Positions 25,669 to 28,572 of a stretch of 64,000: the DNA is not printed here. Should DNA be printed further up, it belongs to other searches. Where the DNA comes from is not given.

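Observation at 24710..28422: DegT aminotransferase coupled to a Gfo/Idh/MocA::radical-SAM fusion, a candidate self-contained sugar deoxygenation module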

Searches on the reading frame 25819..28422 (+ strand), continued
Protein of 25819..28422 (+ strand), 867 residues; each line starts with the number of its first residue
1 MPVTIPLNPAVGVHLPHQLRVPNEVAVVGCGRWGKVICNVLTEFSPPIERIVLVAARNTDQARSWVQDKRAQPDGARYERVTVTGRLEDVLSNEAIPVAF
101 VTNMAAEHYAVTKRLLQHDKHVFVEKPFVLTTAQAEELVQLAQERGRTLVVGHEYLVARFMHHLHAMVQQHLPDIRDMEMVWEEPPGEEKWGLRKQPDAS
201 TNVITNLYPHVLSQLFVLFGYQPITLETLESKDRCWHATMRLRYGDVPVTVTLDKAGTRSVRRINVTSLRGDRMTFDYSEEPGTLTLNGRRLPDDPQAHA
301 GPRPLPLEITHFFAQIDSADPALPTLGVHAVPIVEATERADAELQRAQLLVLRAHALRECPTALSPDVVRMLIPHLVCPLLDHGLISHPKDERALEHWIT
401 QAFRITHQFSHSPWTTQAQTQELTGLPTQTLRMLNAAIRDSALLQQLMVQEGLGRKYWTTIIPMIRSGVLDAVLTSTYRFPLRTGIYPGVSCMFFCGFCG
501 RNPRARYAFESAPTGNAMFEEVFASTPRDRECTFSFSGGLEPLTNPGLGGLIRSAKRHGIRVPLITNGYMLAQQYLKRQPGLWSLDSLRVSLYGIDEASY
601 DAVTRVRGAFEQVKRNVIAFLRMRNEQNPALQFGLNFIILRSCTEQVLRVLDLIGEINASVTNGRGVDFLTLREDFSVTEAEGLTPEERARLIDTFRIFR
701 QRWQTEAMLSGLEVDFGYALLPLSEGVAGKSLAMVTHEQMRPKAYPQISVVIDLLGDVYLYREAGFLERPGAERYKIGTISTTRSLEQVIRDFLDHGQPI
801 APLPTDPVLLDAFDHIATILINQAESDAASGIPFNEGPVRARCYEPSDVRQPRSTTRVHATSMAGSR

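Call 44: list_cluster_members(proteins=[P0047, P0040, P0043, P0046, P0028, P0030, P0031, P0037, P0042, P0032])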
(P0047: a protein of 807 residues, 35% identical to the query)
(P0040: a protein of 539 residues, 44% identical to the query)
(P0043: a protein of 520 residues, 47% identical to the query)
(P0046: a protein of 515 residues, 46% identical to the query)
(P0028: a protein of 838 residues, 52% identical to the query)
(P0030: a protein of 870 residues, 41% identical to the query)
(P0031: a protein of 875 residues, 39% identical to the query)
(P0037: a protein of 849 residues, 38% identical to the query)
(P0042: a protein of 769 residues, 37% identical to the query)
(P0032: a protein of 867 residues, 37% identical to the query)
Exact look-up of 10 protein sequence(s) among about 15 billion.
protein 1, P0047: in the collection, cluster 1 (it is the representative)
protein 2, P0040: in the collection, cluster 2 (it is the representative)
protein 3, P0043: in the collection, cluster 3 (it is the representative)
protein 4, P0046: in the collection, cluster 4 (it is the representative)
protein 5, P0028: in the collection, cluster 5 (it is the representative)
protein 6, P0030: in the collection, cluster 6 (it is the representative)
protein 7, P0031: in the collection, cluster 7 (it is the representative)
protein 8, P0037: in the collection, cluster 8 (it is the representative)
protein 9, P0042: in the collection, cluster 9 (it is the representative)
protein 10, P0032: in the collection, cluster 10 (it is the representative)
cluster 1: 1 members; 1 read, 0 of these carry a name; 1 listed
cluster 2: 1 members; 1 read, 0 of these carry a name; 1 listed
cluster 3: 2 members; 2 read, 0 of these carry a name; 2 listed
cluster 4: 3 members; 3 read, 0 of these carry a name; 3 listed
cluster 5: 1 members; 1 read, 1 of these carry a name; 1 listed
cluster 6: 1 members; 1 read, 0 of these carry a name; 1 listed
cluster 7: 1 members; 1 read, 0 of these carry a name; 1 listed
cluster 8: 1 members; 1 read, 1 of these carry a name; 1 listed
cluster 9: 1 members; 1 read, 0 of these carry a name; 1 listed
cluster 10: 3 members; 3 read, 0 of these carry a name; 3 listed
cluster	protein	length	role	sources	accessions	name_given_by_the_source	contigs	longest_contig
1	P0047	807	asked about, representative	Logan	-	-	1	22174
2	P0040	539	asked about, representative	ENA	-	-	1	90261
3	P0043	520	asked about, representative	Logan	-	-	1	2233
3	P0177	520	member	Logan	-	-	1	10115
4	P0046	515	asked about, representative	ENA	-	-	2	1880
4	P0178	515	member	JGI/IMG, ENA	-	-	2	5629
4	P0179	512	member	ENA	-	-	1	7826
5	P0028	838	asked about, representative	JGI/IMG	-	dTDP-4-amino-4,6-dideoxy-D-glucose ammonia-lyase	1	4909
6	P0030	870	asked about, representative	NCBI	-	-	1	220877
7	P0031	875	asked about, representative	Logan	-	-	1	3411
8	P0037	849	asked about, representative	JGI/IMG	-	dTDP-4-amino-4,6-dideoxy-D-glucose ammonia-lyase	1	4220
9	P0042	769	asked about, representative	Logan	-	-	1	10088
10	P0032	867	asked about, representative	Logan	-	-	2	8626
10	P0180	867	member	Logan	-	-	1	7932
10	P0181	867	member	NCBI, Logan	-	-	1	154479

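Call 45: find_related_loci(query=A1, collection=genome_contigs, flank=8000)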
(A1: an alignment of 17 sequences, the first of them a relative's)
Query A1 (867 aa) in genome_contigs; peptide patterns used: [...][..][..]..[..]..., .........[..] (x = any residue, [..] = any of these).
600 stretches matched a pattern (row limit reached: there are more); 294 encode a relative of the query (tblastn E <= 1e-3); the best 80 are kept; 80 distinct loci.
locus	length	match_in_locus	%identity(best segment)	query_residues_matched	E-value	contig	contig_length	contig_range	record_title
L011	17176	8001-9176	40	449-843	2e-83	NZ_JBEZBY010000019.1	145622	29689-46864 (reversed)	Streptomyces sp. NPDC042319 NPDC042319_32_A1.ctg-0019, whole genome shotgun sequence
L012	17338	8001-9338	39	405-853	1e-82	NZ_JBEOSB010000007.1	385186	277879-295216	Streptomyces sp. NPDC097640 NPDC097640_268_E4.ctg-0007, whole genome shotgun sequence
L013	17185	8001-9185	44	440-837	5e-91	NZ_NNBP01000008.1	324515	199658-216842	Streptomyces sp. CB02959 scaffold8, whole genome shotgun sequence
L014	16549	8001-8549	30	25-226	3e-18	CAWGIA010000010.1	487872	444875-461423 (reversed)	MAG: uncultured Solirubrobacterales bacterium isolate MFD09671.bin.1.206 genome assembly, contig: contig_5518, whole gen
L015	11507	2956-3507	30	22-224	2e-17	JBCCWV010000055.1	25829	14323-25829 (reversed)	MAG: Verrucomicrobiota bacterium isolate P01_F01_bin.11 k141_161760_length_25829_cov_11.4690, whole genome shotgun seque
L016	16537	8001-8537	26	25-224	2e-16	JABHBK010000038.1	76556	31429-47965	MAG: Nitrospina sp. isolate SI036_bin78 k141_496806, whole genome shotgun sequence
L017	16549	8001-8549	32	25-226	4e-16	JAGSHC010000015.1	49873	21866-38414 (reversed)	MAG: Deltaproteobacteria bacterium isolate GY13CH_bin.27 k141_150072_length_49873_cov_66.9006, whole genome shotgun sequ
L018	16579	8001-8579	28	15-226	6e-15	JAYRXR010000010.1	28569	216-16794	MAG: Actinomycetota bacterium isolate EBPR_ori4bin.3 k141_14433, whole genome shotgun sequence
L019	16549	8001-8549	30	24-199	4e-15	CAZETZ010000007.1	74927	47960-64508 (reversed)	MAG TPA_asm: uncultured Acidobacteriaceae bacterium isolate SRP273308_co1_323 genome assembly, contig: NODE_364_length_7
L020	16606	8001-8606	30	11-231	2e-14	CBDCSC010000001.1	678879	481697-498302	MAG: Gammaproteobacteria bacterium isolate cf513f33-0391-49c8-bdd4-56b301b507bf genome assembly, contig: contig_1, whole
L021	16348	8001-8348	35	25-153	2e-14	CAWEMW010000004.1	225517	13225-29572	MAG: uncultured Actinomycetes bacterium isolate MFD02360.bin.1.121 genome assembly, contig: contig_2617, whole genome sh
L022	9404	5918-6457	31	25-223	2e-14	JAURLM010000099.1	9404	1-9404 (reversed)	MAG: Chloroflexota bacterium isolate SFB_Oligo_Co_124 k141_1715926, whole genome shotgun sequence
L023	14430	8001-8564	29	25-231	4e-14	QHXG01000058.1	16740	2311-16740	MAG: Acidobacteria bacterium isolate gp4 AA26 14_1009_16_30cm_scaffold_13012_curated, whole genome shotgun sequence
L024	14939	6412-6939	30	25-223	4e-14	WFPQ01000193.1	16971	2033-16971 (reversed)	MAG: Hyphomicrobiales bacterium isolate S012_71 k151_308357, whole genome shotgun sequence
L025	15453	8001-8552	28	24-220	5e-14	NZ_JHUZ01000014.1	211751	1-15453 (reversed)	Balneatrix alpica DSM 16621 Q334DRAFT_scaffold00006.6_C, whole genome shotgun sequence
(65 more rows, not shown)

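Call 46: find_encoding_contigs(protein=P0047, flank=10000, max_places=1)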
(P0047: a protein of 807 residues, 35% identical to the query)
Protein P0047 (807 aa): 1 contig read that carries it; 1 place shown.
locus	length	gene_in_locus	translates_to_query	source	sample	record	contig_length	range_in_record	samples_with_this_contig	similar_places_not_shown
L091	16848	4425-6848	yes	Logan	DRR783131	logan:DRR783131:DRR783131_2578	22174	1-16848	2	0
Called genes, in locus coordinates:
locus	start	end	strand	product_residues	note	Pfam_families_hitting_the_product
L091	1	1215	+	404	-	?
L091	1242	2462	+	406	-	PF04055:Radical_SAM, PF13186:SPASM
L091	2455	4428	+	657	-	PF01041:DegT_DnrJ_EryC1, PF00535:Glycos_transf_2 (weak)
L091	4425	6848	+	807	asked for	PF01408:GFO_IDH_MocA, PF04055:Radical_SAM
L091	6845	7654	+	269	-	PF05721:PhyH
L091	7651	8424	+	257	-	PF13489:Methyltransf_23, PF08241:Methyltransf_11, PF08242:Methyltransf_12, PF13649:Methyltransf_25, PF13847:Methyltransf_31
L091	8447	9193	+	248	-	PF13489:Methyltransf_23, PF08241:Methyltransf_11, PF08242:Methyltransf_12 (weak)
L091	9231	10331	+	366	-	PF01408:GFO_IDH_MocA, PF22725:GFO_IDH_MocA_C3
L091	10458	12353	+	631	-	PF00005:ABC_tran, PF02463:SMC_N (faint), PF13304:AAA_21 (faint)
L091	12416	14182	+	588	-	PF00005:ABC_tran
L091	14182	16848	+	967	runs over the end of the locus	PF00933:Glyco_hydro_3, PF01915:Glyco_hydro_3_C, PF14310:Fn3-like, PF03422:CBM_6 (weak)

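Call 70: search_solved_structures(query=L091:2455-4428:+, max_evalue=1e-40)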
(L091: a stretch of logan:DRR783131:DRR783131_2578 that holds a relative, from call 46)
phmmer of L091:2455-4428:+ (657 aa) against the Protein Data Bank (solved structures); distinct sequences matched with E-value up to 1e-40: 3.
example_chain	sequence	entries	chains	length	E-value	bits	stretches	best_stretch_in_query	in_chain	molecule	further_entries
5w70_A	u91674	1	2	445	2.1e-46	161.8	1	5-355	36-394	L-glutamine:2-deoxy-scyllo-inosose aminotransferase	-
2c7t_A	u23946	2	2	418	9.9e-43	149.6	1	5-388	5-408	GLUTAMINE-2-DEOXY-SCYLLO-INOSOSE AMINOTRANSFERASE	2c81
5w71_A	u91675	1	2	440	1.2e-42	149.4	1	5-388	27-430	L-glutamine:2-deoxy-scyllo-inosose aminotransferase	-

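Call 74: search_solved_structures(query=A1, max_evalue=1e-8)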
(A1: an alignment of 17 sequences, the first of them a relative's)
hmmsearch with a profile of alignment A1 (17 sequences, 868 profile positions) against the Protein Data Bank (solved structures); distinct sequences matched with E-value up to 1e-8: 28.
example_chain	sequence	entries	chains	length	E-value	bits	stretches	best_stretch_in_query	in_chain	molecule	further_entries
8hzv_A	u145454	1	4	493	3.6e-125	422.1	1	401-831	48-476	Radical S-Adenosyl-L-methionine Enzyme DesII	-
8hzy_A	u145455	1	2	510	5.3e-125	421.6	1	401-831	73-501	DesII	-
3gdo_A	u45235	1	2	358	2.3e-17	65.5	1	79-250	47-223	Uncharacterized oxidoreductase yvaA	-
3gfg_A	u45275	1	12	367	2.4e-17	65.3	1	79-250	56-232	Uncharacterized oxidoreductase yvaA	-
3e82_A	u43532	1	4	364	3.6e-16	61.5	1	74-276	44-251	Putative oxidoreductase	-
3evn_A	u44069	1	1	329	5.1e-16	61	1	78-222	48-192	Oxidoreductase, Gfo/Idh/MocA family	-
6nor_A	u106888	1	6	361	2.3e-15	58.8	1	27-235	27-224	Putative NAD dependent dehydrogenase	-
3f4l_A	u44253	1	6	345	6.5e-15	57.3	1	70-280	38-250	Putative oxidoreductase yhhX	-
7bvj_A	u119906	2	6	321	2.6e-13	52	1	70-249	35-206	Oxidoreductase, NAD-binding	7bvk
1gcu_A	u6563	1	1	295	3.7e-13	51.5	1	87-168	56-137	BILIVERDIN REDUCTASE A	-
1lc0_A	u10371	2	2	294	3.8e-13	51.5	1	87-168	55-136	Biliverdin Reductase A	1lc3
1tlt_A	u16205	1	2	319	1.7e-12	49.3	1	61-172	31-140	PUTATIVE OXIDOREDUCTASE (VIRULENCE FACTOR mviM HOMOLOG)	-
2h63_A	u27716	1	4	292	1.8e-12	49.3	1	87-161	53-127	Biliverdin reductase A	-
6jw6_A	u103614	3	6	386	5.9e-12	47.5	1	24-199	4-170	Dehydrogenase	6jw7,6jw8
3fhl_A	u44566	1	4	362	2.4e-11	45.5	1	71-227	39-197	Putative oxidoreductase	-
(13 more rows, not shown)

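Call 77: predict_structure(alignment_id=A1)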
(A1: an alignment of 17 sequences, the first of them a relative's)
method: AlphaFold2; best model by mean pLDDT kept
length: 867 residues; sequences in the alignment: 17
mean_pLDDT: 84.9   pTM: 0.85
mean pLDDT of the five models: 84.9, 84.6, 84.3, 83.3, 75.9
residues with pLDDT >= 90: 397; 70-90: 372; 50-70: 58; < 50: 40
segments of 3 or more residues with pLDDT < 50: 1-13, 493-495, 848-867
pLDDT, mean of each block of 10 residues (from residue 1): 41 55 93 91 90 93 94 91 96 95 91 97 86 95 93 76 88 94 82 73 92 86 93 94 96 92 96 93 90 82 79 79 72 93 95 87 89 95 91 93 95 93 96 98 94 86 85 81 78 49 68 89 77 66 84 89 85 85 90 87 81 94 90 90 86 94 88 77 82 92 89 88 79 82 84 89 73 87 88 87 81 87 93 94 66 26 26
secondary structure, 60 per line:
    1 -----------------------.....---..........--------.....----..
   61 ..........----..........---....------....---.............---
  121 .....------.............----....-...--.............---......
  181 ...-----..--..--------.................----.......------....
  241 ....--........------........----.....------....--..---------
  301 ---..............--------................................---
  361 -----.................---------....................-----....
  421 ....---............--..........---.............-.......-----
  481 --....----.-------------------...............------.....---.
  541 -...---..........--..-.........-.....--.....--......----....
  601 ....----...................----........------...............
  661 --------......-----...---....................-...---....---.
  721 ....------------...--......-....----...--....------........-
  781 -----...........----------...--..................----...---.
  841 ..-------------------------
elements in order (helices of 4 or more, strands of 3 or more residues): E24-28 H32-41 E50-54 H59-70 H75-80 E81-84 H88-91 E98-101 H105-117 E121-125 H132-144 E149-152 H159-171 E175-183 H203-219 E224-230 E237-244 E247-254 E261-268 E273-277 E284-287 H304-317 H327-357 H366-382 H392-411 H417-424 H428-439 H442-451 H455-467 H469-475 E483-486 H511-525 E532-536 H548-557 E563-567 H568-571 H573-577 H580-584 E587-592 H597-604 H609-627 E632-639 H646-660 E669-674 H686-705 E713-716 H720-724 H742-747 E749-752 E757-759 H762-765 H772-775 E776-779 H786-796 H812-829
